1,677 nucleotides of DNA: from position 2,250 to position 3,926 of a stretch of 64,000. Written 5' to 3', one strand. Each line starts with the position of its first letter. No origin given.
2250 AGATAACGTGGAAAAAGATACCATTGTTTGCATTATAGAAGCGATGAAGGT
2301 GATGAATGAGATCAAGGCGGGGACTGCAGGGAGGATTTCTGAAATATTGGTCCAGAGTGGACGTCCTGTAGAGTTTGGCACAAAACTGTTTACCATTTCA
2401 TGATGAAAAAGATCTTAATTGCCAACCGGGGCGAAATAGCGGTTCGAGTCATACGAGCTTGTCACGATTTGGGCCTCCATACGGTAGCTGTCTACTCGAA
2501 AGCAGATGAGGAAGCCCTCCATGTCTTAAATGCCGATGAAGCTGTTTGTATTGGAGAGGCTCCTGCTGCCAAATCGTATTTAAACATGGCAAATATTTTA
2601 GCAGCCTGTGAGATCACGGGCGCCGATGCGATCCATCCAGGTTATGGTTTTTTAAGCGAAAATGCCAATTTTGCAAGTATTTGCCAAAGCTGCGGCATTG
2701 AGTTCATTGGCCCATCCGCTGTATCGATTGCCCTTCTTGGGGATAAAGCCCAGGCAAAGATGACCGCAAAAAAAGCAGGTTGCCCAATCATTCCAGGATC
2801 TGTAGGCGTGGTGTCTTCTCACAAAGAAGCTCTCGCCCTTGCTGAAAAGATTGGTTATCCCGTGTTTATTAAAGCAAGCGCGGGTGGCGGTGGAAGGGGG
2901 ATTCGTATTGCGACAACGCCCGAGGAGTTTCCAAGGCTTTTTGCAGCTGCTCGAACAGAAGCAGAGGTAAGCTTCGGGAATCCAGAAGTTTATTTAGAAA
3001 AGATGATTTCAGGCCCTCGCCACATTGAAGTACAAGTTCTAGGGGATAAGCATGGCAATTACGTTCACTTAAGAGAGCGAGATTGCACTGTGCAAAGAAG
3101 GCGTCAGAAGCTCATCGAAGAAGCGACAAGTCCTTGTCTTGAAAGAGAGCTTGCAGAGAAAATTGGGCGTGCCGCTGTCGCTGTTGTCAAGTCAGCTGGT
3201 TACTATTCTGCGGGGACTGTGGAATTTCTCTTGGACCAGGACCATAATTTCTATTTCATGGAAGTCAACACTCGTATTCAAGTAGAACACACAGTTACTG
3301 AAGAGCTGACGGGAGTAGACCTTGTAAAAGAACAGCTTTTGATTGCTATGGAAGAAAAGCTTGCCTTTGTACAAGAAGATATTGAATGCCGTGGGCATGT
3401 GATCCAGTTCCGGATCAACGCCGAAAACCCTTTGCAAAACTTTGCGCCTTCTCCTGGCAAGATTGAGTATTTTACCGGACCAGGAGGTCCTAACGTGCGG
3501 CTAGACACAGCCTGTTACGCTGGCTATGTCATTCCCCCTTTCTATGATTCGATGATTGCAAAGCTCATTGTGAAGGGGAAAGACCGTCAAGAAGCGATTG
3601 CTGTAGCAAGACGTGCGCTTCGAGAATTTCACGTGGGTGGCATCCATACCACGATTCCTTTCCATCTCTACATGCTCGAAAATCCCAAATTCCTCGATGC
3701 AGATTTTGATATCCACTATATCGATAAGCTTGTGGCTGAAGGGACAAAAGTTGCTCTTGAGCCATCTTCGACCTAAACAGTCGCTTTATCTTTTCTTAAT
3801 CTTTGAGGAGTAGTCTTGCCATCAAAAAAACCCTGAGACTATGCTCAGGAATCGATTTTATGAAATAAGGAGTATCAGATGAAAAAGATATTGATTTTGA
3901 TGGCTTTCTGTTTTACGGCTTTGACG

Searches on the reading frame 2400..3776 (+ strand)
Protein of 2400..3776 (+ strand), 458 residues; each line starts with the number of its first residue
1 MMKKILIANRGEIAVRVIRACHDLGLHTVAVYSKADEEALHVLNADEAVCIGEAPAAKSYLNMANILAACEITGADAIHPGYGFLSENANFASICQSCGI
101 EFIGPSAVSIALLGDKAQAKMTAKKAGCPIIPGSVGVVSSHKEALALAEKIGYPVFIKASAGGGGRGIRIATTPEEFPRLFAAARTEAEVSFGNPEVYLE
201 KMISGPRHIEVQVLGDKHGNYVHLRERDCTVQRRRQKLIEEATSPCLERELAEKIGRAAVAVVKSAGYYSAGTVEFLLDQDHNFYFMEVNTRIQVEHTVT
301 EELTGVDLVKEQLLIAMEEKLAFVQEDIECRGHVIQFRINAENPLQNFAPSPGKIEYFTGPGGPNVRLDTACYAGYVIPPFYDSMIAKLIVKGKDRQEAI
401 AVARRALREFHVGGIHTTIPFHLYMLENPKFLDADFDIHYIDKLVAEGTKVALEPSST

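Call 30: find_encoding_contigs(protein=window:2400-3776:+, flank=1000, max_places=4)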
Protein window:2400-3776:+ (458 aa): no gene with exactly this product is on record in the collection.
